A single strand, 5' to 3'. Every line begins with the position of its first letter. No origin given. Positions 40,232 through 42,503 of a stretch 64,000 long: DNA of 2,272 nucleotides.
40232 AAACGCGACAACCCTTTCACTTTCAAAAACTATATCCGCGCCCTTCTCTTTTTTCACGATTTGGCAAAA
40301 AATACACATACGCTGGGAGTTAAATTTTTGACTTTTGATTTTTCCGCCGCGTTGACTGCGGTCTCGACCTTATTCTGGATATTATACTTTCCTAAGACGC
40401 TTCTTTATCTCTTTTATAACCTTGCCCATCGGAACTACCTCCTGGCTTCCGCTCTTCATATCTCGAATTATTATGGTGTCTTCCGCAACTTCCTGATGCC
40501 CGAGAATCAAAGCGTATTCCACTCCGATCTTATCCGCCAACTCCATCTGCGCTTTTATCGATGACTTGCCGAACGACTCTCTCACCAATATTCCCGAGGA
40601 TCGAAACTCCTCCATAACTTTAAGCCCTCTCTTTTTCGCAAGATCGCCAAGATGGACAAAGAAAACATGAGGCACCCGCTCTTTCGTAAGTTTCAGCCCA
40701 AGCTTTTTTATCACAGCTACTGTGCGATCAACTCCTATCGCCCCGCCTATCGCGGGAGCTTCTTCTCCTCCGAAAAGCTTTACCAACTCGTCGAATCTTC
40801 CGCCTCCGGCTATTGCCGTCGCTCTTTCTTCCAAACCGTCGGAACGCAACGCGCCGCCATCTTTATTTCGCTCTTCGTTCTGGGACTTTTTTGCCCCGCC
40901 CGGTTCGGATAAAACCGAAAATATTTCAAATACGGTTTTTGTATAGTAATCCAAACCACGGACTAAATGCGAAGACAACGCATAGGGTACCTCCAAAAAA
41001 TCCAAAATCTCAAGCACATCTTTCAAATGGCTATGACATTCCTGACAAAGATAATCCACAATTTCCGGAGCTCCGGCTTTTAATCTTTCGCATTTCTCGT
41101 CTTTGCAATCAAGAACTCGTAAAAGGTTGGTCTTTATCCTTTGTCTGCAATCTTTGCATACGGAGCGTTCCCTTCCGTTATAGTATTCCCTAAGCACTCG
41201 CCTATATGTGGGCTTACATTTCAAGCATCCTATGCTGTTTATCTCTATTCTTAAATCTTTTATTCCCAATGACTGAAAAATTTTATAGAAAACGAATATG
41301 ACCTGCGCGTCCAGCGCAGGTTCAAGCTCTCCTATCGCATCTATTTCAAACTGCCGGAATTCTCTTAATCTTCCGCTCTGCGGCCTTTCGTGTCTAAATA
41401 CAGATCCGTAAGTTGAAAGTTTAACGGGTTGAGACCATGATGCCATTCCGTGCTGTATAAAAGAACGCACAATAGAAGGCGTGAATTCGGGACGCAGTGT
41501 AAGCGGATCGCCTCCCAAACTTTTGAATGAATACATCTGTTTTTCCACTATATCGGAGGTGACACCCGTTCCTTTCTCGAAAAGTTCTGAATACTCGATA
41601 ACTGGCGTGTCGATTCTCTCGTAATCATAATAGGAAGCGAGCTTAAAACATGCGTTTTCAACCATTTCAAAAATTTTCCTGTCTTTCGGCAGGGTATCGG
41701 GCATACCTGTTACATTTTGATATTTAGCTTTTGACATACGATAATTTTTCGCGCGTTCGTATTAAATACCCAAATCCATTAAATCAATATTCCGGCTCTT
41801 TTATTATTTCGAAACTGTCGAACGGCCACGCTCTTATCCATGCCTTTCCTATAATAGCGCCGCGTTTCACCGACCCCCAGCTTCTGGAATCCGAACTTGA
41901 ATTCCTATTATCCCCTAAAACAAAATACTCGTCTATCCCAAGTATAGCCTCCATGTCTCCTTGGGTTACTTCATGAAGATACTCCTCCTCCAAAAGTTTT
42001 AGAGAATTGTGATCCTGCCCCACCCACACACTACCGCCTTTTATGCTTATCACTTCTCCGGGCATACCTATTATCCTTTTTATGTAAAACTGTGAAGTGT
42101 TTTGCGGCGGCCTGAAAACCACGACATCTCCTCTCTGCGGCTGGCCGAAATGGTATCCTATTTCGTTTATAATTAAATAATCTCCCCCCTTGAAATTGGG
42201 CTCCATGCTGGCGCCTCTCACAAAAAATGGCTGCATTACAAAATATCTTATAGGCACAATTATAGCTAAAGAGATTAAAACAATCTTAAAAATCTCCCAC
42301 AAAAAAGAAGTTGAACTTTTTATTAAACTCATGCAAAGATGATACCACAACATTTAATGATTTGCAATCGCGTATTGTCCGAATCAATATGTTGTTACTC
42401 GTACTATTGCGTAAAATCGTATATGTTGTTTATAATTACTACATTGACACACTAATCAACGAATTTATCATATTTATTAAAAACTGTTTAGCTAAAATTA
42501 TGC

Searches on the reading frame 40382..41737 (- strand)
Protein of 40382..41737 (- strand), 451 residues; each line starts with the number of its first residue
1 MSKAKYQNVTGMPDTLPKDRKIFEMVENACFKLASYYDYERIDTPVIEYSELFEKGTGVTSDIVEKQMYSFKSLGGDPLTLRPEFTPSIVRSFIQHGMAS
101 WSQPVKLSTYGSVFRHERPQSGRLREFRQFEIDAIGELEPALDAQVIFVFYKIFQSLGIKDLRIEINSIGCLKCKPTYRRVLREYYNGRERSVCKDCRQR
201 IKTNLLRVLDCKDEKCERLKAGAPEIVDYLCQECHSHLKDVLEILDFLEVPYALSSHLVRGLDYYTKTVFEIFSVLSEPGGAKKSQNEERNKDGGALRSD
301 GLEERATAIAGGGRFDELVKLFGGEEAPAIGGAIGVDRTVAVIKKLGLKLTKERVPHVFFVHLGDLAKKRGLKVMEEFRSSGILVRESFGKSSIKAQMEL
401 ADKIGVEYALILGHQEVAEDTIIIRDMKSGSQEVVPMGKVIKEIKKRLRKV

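Call 68: search_protein_families(library=pfam, proteins=[window:40382-41737:-], max_evalue=0.001)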
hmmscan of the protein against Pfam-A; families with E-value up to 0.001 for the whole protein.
window:40382-41737:- (451 aa): 3 families
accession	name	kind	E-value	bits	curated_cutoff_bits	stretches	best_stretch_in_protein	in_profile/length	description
PF13393.11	tRNA-synt_His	-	3.7e-38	131.9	25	1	11-274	1-272/308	Histidyl-tRNA synthetase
PF00587.30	tRNA-synt_2b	-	2.2e-12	47.8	29.3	1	69-274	1-122/179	tRNA synthetase class II core domain (G, H, P, S and T)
PF03129.25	HGTP_anticodon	-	4.3e-12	46.5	21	1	367-447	14-94/94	Anticodon binding domain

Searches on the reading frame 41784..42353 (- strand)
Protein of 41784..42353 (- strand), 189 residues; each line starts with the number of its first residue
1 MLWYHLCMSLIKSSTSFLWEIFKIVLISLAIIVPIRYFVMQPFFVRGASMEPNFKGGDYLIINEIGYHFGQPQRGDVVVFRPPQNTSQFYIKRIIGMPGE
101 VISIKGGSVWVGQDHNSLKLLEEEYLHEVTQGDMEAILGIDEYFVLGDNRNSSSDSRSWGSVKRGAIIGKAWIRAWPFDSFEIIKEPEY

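Call 68: search_protein_families(library=pfam, proteins=[window:41784-42353:-], max_evalue=0.001)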
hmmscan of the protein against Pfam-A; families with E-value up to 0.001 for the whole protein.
window:41784-42353:- (189 aa): 2 families
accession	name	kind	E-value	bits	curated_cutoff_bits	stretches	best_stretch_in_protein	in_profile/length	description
PF10502.14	Peptidase_S26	-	9.9e-43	146.4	22.9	1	19-176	2-168/168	Signal peptidase, peptidase S26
PF00717.28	Peptidase_S24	-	1.5e-05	25.1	23.3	1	44-101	39-88/116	Peptidase S24-like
